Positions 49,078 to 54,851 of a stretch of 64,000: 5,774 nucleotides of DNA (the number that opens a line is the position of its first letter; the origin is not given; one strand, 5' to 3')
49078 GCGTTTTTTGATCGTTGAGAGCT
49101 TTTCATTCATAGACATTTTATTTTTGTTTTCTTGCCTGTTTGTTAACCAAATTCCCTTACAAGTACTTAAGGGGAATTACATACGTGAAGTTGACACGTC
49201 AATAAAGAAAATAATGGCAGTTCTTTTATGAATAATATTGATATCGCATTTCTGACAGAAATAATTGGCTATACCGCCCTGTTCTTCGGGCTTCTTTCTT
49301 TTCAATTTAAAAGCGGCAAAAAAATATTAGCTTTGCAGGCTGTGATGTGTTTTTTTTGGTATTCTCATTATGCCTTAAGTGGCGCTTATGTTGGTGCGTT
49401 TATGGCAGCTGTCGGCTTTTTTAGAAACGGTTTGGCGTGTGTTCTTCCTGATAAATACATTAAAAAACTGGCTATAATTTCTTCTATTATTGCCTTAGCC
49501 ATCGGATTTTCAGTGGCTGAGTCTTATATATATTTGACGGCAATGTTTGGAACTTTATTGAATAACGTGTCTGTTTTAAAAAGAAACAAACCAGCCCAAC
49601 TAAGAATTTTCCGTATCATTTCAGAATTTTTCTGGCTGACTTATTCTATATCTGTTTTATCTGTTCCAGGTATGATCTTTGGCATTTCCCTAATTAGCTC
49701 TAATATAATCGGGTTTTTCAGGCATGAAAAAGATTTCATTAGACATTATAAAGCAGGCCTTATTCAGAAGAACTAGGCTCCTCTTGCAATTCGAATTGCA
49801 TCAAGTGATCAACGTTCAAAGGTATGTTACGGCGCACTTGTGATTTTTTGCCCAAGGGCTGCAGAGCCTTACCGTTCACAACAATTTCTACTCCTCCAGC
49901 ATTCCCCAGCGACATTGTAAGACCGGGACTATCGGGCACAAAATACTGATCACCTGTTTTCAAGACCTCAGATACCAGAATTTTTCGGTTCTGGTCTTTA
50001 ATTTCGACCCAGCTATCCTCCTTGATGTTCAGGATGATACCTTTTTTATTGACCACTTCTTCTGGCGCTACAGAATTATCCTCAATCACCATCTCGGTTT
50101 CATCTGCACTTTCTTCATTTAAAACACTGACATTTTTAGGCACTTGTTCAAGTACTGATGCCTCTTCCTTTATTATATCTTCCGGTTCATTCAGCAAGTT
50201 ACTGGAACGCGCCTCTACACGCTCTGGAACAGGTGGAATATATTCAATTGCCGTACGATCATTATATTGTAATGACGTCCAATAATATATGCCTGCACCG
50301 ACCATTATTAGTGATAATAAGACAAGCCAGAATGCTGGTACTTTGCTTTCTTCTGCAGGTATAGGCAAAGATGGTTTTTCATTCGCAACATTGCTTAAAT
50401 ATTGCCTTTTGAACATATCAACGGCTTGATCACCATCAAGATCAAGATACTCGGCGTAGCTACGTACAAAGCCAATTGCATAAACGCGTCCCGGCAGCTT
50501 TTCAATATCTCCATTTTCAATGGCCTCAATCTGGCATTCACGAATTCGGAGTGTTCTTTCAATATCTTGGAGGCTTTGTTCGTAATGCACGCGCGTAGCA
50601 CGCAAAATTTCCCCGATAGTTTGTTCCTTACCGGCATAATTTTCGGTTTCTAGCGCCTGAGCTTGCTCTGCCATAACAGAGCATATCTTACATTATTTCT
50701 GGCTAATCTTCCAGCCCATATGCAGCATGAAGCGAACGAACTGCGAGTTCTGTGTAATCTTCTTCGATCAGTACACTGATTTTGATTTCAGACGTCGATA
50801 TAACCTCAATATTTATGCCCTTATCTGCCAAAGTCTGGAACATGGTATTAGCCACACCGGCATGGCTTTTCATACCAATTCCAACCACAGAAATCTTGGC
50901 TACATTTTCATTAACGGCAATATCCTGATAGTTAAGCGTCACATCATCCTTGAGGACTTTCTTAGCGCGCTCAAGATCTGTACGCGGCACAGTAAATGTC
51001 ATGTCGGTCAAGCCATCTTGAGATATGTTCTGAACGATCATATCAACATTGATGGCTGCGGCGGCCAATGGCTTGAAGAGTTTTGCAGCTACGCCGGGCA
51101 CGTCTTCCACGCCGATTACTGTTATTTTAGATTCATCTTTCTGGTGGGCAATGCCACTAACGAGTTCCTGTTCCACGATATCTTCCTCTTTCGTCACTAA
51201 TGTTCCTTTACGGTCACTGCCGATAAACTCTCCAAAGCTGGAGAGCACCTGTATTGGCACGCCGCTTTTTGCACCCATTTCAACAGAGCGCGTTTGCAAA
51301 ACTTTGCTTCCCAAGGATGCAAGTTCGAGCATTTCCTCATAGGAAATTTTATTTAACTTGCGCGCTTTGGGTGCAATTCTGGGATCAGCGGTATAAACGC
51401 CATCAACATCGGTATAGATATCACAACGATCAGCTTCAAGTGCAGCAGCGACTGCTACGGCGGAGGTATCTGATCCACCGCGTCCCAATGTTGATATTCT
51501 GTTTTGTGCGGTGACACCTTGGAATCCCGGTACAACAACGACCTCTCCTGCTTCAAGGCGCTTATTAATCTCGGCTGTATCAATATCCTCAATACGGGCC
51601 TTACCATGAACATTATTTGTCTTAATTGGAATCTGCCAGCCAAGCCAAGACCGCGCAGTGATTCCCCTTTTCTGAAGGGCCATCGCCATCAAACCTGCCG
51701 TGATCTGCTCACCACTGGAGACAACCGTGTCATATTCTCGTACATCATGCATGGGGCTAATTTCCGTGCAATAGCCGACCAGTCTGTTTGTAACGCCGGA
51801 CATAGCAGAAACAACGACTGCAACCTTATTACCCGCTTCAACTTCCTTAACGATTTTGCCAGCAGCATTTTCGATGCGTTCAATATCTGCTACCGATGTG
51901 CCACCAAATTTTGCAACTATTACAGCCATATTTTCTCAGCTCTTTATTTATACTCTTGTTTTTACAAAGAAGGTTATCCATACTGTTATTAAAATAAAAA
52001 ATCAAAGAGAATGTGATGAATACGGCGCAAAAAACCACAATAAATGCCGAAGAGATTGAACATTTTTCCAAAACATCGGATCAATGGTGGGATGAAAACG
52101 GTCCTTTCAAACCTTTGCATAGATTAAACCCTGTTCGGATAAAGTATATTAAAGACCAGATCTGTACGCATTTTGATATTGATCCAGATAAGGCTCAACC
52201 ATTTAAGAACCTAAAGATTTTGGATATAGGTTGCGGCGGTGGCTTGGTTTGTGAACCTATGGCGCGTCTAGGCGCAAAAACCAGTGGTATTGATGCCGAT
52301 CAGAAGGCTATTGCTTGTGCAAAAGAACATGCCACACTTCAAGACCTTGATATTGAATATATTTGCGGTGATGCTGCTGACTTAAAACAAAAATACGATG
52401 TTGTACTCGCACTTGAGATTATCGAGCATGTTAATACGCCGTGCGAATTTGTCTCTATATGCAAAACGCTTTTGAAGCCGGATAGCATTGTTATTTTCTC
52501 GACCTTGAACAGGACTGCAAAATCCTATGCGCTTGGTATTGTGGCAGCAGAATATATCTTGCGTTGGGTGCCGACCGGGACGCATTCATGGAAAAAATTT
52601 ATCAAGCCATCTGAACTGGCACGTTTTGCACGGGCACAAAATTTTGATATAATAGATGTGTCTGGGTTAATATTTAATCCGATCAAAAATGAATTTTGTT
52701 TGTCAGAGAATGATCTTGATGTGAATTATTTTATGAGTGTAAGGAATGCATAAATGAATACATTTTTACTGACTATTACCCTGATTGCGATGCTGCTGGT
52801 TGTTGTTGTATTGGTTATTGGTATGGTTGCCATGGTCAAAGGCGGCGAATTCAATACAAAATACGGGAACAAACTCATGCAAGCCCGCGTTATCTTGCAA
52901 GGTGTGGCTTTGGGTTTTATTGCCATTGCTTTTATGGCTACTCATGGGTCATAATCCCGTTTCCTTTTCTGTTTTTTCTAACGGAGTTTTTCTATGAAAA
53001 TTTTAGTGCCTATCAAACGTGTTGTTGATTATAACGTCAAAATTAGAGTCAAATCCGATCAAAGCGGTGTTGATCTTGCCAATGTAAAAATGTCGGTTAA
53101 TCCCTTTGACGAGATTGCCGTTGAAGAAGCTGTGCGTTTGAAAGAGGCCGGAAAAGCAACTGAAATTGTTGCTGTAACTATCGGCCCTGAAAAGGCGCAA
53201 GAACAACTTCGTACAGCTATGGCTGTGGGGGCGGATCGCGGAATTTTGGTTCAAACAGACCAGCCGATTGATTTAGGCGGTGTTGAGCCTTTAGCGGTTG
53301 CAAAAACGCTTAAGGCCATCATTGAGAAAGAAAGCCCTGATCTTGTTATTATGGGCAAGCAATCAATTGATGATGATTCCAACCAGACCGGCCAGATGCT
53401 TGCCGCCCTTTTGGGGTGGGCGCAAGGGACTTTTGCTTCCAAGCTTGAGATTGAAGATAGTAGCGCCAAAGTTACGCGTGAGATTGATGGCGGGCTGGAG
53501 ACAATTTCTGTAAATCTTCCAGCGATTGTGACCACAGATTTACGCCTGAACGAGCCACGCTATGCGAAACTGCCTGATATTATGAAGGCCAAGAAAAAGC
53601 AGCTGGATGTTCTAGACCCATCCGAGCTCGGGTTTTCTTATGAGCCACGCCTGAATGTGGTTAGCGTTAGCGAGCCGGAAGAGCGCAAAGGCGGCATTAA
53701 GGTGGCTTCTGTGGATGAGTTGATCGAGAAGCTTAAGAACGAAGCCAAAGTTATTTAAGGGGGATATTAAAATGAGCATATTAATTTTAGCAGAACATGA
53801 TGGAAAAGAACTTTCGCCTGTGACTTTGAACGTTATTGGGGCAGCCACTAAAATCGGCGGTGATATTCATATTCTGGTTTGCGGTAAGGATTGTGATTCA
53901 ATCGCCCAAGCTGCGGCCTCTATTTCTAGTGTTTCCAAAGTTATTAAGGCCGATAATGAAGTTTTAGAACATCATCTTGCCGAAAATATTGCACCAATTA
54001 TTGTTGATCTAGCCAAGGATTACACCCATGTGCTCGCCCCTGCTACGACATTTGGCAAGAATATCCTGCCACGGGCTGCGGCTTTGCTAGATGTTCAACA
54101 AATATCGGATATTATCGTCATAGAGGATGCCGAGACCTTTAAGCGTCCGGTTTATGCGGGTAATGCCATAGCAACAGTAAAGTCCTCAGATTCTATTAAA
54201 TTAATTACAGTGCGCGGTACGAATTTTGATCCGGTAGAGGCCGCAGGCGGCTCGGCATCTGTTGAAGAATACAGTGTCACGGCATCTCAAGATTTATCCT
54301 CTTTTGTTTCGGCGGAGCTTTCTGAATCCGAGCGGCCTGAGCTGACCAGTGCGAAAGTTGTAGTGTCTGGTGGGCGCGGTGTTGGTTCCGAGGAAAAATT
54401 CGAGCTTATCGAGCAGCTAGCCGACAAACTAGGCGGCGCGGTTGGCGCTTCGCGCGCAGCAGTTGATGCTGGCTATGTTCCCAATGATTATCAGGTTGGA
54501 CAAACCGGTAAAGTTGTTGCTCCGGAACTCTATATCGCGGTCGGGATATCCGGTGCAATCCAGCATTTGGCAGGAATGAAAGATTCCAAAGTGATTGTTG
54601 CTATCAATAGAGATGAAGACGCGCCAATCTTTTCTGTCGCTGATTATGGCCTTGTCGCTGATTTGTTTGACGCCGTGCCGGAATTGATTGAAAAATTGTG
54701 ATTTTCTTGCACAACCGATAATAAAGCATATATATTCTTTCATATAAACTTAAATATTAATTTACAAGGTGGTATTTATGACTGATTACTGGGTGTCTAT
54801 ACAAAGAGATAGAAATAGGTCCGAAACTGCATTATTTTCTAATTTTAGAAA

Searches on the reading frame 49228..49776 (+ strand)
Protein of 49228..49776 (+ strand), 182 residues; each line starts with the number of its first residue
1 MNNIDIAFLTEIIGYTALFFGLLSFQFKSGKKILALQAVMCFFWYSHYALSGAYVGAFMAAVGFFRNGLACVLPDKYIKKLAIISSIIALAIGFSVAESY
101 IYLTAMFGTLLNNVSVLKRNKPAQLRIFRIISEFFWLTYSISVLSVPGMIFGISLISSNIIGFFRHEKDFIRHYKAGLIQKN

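Call 37: search_protein_families(library=pfam, proteins=[window:49228-49776:+], max_evalue=0.00001)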
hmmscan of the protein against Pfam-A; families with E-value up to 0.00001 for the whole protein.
window:49228-49776:+ (182 aa): 1 family
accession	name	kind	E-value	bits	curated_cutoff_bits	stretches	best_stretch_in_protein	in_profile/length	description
PF10688.14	Imp-YgjV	-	4e-26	92.2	23.5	1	9-168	2-157/159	Bacterial inner membrane protein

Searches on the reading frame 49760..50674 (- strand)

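Call 37: search_protein_families(library=pfam, proteins=[window:49760-50674:-], max_evalue=0.00001)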
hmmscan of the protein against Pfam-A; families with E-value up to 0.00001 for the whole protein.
window:49760-50674:- (304 aa): 3 families
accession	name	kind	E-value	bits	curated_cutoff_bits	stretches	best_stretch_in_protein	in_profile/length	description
PF13413.12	HTH_25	-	6.6e-20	71.1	24.6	1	23-83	1-61/62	Helix-turn-helix domain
PF13464.11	RodZ_C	-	1.6e-19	70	23.9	1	215-282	2-70/72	RodZ C-terminal domain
PF12844.13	HTH_19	-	1.3e-06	28.7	30.2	1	21-80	1-54/64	Helix-turn-helix domain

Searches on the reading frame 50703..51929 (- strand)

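Call 37: search_protein_families(library=pfam, proteins=[window:50703-51929:-], max_evalue=0.00001)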
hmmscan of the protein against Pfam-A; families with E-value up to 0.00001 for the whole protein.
window:50703-51929:- (408 aa): 4 families
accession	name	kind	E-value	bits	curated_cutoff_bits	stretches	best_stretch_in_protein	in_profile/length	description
PF00696.33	AA_kinase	-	2.9e-52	178.2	24.9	1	3-229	2-233/234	Amino acid kinase family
PF22468.2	ACT_9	-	2.1e-38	130.3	27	2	346-403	1-60/61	ACT domain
PF13840.12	ACT_7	-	2.3e-23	82.2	27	1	339-401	2-64/65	ACT domain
PF01842.31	ACT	-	1.6e-19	69.8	27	1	270-328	3-63/66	ACT domain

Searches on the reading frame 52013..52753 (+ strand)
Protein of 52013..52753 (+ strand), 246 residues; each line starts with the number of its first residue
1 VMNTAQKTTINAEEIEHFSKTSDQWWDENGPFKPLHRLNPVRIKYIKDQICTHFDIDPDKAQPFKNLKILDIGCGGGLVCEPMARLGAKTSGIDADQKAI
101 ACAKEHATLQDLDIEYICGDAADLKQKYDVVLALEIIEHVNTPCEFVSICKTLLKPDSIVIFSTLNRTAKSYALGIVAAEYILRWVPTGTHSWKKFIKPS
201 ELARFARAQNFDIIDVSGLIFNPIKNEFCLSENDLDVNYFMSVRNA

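Call 37: search_protein_families(library=pfam, proteins=[window:52013-52753:+], max_evalue=0.00001)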
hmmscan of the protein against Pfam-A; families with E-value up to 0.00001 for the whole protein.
window:52013-52753:+ (246 aa): 8 families
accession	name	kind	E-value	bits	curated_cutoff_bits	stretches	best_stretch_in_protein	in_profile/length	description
PF13489.12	Methyltransf_23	-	2e-20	73.6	27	1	64-215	21-163/164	Methyltransferase domain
PF08241.18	Methyltransf_11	-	8.9e-18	65.2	21.2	1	70-162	1-95/95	Methyltransferase domain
PF13847.12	Methyltransf_31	-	1.4e-15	57.7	27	1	65-169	3-114/145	Methyltransferase domain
PF13649.12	Methyltransf_25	-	3.8e-15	56.8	27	1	69-157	1-96/97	Methyltransferase domain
PF08242.18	Methyltransf_12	-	9.3e-13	49.2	30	1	70-158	1-96/98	Methyltransferase domain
PF06325.19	PrmA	-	1.8e-08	34.7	22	1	67-164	163-260/296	Ribosomal protein L11 methyltransferase (PrmA)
PF02353.26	CMAS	-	8e-08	32.4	27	1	66-184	63-187/273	Mycolic acid cyclopropane synthetase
PF05175.20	MTS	-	2.8e-06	27.5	23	1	66-132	32-103/170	Methyltransferase small domain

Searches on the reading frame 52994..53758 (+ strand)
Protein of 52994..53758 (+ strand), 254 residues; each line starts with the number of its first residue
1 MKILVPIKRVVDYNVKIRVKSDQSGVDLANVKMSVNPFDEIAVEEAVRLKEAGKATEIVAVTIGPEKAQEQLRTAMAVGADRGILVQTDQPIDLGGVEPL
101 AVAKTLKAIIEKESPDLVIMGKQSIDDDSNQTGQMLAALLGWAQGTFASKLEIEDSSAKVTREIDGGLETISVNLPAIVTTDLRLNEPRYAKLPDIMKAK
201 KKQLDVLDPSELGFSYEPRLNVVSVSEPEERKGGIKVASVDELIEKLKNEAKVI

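Call 37: search_protein_families(library=pfam, proteins=[window:52994-53758:+], max_evalue=0.00001)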
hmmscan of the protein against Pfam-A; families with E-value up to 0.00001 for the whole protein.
window:52994-53758:+ (254 aa): 1 family
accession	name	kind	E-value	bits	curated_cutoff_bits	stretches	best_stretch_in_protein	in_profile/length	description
PF01012.27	ETF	-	1.4e-43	149.2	26.7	1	30-211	8-180/181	Electron transfer flavoprotein domain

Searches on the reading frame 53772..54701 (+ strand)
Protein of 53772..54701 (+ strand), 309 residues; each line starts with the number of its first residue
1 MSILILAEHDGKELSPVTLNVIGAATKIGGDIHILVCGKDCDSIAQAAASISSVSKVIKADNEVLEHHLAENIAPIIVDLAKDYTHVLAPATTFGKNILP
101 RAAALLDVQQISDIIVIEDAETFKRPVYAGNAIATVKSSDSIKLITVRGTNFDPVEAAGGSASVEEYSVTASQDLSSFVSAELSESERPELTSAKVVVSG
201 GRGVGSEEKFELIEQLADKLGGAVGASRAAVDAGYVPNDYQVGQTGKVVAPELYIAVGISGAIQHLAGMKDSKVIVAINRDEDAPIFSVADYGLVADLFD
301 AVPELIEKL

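Call 37: search_protein_families(library=pfam, proteins=[window:53772-54701:+], max_evalue=0.00001)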
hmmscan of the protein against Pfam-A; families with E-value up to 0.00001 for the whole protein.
window:53772-54701:+ (309 aa): 2 families
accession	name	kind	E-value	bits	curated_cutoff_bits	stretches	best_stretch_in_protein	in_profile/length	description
PF01012.27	ETF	-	8.7e-44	149.9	26.7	1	4-171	2-180/181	Electron transfer flavoprotein domain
PF00766.25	ETF_alpha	-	1.1e-38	131.5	27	1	190-270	1-81/81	Electron transfer flavoprotein FAD-binding domain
